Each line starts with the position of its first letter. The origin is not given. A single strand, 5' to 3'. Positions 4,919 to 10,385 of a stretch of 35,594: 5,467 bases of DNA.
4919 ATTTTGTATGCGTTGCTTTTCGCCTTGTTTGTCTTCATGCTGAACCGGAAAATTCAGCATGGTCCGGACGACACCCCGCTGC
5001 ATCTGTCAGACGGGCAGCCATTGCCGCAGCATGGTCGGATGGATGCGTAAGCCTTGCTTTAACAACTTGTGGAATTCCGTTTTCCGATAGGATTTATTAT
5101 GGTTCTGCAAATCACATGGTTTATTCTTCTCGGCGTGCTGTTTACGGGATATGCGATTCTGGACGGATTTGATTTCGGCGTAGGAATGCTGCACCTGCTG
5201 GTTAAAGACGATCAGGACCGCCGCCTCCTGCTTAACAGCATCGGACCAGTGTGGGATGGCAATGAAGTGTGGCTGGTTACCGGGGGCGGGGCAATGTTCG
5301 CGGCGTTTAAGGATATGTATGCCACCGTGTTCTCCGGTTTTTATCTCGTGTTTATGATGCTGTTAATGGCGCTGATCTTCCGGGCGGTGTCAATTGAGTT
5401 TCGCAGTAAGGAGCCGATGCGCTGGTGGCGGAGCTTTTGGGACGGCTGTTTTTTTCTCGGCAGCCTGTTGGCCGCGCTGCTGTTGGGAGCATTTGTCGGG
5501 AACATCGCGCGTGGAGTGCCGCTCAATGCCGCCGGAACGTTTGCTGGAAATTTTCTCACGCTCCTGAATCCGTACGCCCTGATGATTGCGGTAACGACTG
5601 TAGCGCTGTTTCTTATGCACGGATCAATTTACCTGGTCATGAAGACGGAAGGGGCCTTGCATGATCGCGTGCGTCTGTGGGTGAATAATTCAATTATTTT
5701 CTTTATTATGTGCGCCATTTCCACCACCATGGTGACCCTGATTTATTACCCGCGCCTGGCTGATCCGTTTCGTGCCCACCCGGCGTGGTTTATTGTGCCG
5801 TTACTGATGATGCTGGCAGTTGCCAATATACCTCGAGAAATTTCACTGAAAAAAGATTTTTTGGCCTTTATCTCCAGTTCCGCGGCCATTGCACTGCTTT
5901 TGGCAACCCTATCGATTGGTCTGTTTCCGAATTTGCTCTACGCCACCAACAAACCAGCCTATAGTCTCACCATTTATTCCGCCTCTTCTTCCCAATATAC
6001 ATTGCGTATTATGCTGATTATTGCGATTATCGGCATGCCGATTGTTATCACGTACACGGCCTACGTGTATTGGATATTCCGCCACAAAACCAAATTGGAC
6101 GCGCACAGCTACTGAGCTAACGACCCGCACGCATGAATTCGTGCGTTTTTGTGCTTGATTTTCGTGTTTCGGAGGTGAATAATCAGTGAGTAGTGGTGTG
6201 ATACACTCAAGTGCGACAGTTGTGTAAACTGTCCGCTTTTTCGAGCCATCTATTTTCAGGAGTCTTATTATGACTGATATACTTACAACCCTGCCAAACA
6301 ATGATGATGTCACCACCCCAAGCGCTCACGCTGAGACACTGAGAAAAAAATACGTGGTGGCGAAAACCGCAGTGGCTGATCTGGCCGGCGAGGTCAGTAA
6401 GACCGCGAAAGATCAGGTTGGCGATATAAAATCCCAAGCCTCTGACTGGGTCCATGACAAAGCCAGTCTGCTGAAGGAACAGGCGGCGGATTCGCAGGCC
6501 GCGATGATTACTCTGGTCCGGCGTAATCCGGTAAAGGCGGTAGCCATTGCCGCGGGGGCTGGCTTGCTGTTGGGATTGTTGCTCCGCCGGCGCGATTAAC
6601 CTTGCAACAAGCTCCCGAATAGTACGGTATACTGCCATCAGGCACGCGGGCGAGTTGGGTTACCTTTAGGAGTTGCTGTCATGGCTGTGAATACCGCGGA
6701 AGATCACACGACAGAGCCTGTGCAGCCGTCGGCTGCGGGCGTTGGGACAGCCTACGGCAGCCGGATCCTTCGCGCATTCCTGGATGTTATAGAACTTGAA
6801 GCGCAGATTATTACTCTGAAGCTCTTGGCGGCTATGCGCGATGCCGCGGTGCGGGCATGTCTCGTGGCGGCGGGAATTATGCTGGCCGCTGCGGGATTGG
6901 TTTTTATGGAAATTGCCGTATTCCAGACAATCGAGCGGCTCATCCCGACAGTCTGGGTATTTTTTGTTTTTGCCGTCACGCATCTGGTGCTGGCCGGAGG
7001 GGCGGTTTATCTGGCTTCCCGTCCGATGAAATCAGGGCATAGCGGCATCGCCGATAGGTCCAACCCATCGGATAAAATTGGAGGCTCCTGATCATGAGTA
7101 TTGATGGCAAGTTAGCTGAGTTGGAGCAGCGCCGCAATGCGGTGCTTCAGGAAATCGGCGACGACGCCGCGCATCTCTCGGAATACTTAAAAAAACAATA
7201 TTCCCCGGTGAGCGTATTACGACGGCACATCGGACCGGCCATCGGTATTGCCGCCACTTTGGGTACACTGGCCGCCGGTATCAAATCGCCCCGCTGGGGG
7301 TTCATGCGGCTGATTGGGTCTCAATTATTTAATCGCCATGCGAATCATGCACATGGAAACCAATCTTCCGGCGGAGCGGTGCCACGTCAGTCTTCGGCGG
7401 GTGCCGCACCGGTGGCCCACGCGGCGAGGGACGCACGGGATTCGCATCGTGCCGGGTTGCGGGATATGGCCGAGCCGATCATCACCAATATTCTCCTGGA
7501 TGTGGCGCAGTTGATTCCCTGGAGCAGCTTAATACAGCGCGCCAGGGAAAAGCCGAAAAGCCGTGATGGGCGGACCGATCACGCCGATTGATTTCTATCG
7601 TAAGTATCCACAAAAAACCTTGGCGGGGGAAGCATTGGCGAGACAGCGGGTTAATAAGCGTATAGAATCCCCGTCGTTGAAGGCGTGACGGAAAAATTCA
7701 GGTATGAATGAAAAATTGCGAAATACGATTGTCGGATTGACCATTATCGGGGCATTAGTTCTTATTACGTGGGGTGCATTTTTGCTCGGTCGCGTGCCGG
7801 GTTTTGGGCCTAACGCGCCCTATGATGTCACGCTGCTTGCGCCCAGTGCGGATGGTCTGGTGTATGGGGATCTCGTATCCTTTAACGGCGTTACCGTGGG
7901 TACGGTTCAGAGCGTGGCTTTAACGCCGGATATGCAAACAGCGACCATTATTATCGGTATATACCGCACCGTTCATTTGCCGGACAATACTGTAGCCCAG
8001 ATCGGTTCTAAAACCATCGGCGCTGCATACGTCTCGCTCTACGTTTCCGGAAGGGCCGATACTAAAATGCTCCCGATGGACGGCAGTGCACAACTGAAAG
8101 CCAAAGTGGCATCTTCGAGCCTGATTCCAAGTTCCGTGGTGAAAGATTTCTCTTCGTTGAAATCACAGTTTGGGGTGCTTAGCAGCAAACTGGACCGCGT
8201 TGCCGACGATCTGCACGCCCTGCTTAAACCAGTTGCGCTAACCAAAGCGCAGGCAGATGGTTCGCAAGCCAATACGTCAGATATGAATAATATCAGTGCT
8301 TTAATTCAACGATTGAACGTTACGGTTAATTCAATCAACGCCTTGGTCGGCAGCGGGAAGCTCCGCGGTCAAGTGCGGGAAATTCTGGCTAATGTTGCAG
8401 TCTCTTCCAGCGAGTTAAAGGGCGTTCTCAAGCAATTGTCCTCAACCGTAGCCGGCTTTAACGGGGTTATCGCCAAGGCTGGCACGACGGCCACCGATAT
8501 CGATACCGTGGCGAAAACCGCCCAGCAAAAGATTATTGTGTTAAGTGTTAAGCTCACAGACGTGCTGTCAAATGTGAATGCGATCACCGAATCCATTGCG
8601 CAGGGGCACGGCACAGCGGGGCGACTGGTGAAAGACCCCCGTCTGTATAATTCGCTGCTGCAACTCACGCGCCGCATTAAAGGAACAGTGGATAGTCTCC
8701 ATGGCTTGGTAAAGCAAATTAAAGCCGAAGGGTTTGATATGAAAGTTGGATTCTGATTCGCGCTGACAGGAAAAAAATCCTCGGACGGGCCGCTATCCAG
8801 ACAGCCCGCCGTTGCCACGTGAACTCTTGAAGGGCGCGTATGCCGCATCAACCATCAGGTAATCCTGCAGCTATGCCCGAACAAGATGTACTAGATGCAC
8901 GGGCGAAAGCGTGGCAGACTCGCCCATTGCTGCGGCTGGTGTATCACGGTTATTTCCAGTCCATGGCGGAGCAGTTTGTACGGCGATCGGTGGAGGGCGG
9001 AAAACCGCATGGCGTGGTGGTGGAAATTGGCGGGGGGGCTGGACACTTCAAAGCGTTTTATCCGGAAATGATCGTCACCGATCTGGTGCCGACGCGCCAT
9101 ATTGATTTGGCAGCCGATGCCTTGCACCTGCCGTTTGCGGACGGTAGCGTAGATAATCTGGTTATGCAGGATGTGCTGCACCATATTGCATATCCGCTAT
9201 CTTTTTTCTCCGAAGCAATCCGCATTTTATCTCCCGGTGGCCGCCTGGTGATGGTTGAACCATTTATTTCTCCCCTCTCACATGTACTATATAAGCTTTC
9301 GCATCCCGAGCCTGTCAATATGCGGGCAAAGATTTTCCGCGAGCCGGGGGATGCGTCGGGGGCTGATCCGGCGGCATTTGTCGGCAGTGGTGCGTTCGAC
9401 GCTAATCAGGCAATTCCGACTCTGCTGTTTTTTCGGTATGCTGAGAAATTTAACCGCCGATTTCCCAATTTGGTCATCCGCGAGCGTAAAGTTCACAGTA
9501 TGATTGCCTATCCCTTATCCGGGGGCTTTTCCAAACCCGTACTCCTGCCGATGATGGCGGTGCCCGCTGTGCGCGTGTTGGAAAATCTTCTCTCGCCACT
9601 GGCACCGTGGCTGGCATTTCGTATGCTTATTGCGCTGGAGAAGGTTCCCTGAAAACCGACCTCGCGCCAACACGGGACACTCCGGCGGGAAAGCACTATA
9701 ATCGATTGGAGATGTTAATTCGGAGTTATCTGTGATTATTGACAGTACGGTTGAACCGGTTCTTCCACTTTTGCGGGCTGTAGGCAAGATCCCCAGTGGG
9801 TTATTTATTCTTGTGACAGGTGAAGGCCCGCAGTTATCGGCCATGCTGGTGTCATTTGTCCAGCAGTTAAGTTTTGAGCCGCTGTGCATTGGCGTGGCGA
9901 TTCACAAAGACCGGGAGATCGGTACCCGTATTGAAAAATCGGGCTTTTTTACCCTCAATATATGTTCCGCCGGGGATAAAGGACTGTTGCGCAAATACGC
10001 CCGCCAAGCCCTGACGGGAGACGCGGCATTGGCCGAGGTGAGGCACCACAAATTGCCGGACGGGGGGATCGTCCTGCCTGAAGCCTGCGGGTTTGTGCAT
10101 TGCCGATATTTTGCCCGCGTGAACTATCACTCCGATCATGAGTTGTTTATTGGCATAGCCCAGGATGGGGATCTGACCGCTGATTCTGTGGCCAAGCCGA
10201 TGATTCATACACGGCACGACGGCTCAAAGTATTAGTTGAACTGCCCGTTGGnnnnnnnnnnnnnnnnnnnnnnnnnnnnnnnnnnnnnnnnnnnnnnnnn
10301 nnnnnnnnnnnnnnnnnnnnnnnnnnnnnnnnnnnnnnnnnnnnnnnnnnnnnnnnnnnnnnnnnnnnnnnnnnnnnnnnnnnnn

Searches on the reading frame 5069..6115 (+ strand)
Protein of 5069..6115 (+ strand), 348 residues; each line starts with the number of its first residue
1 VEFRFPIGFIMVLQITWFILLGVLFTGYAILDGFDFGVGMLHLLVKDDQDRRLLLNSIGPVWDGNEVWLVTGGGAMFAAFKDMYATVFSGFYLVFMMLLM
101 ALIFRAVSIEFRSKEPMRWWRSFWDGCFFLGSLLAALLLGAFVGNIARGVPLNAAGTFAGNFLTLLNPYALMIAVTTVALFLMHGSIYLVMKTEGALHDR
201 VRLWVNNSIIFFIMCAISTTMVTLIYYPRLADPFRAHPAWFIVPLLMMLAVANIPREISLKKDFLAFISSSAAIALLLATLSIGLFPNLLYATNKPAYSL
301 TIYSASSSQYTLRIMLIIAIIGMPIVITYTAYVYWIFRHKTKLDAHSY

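Call 24: search_protein_families(library=pfam, proteins=[window:5069-6115:+], max_evalue=0.001)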
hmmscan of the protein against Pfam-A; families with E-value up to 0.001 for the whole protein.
window:5069-6115:+ (348 aa): 1 family
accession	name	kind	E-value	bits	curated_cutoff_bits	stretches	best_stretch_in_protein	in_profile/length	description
PF02322.20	Cyt_bd_oxida_II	-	2.5e-103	346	35.6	1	13-337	1-302/302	Cytochrome bd terminal oxidase subunit II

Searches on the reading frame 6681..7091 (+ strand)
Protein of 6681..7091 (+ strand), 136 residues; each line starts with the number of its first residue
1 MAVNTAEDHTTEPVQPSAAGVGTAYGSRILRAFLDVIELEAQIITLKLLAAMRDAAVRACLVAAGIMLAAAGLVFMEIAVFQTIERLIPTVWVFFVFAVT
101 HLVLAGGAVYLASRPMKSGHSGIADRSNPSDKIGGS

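Call 24: search_protein_families(library=pfam, proteins=[window:6681-7091:+], max_evalue=0.001)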
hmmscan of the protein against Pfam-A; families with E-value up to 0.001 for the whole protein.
window:6681-7091:+ (136 aa): 1 family
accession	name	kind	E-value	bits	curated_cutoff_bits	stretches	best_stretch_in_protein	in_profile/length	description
PF07332.16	Phage_holin_3_6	-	0.0002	21.8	28.4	1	27-119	5-97/116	Putative Actinobacterial Holin-X, holin superfamily III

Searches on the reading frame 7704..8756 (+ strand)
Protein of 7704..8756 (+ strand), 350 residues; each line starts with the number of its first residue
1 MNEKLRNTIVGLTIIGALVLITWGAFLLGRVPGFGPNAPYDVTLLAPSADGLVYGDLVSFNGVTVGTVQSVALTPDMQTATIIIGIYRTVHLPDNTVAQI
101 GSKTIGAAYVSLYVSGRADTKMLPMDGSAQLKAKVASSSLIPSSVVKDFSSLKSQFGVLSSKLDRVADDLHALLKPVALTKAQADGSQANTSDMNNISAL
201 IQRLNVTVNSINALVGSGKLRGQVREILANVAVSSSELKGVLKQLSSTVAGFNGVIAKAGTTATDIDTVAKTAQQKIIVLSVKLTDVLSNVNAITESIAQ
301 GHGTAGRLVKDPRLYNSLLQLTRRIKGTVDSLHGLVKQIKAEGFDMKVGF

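Call 24: search_protein_families(library=pfam, proteins=[window:7704-8756:+], max_evalue=0.001)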
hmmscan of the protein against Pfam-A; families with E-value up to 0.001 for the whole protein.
window:7704-8756:+ (350 aa): 2 families
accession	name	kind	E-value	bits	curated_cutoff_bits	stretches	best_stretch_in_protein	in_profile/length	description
PF02470.25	MlaD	-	1.4e-14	54.5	25.1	1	39-112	2-78/81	MlaD protein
PF13166.12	AAA_13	-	0.00097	18.4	36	0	130-303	305-471/713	AAA domain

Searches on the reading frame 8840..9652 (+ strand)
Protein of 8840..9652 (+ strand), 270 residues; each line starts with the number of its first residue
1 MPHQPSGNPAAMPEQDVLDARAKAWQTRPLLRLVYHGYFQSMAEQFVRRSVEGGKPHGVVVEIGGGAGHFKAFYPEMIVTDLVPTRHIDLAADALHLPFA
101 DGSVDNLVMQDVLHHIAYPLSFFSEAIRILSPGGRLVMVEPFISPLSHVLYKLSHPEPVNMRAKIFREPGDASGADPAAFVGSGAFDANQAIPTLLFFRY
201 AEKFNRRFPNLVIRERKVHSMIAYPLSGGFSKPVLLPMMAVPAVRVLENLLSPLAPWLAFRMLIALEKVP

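Call 24: search_protein_families(library=pfam, proteins=[window:8840-9652:+], max_evalue=0.001)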
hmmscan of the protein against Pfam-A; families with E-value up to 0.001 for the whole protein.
window:8840-9652:+ (270 aa): 5 families
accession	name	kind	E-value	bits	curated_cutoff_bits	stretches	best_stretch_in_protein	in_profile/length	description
PF08241.18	Methyltransf_11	-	2.3e-11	44.6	21.2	1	90-138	47-95/95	Methyltransferase domain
PF13489.12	Methyltransf_23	-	5.2e-07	30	27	1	45-144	11-122/164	Methyltransferase domain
PF13847.12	Methyltransf_31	-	1.4e-05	25.2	27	1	92-141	61-112/145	Methyltransferase domain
PF13649.12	Methyltransf_25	-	4.5e-05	24.5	27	1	91-134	52-97/97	Methyltransferase domain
PF08242.18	Methyltransf_12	-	0.00013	23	30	1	93-136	56-98/98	Methyltransferase domain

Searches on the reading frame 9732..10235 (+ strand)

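Call 25: search_protein_families(library=pfam, proteins=[window:9732-10235:+], max_evalue=0.001)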
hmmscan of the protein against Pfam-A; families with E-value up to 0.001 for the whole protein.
window:9732-10235:+ (167 aa): 1 family
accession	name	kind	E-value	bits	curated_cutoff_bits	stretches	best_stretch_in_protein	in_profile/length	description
PF01613.24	Flavin_Reduct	-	1.3e-19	71.3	27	1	18-161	2-146/153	Flavin reductase like domain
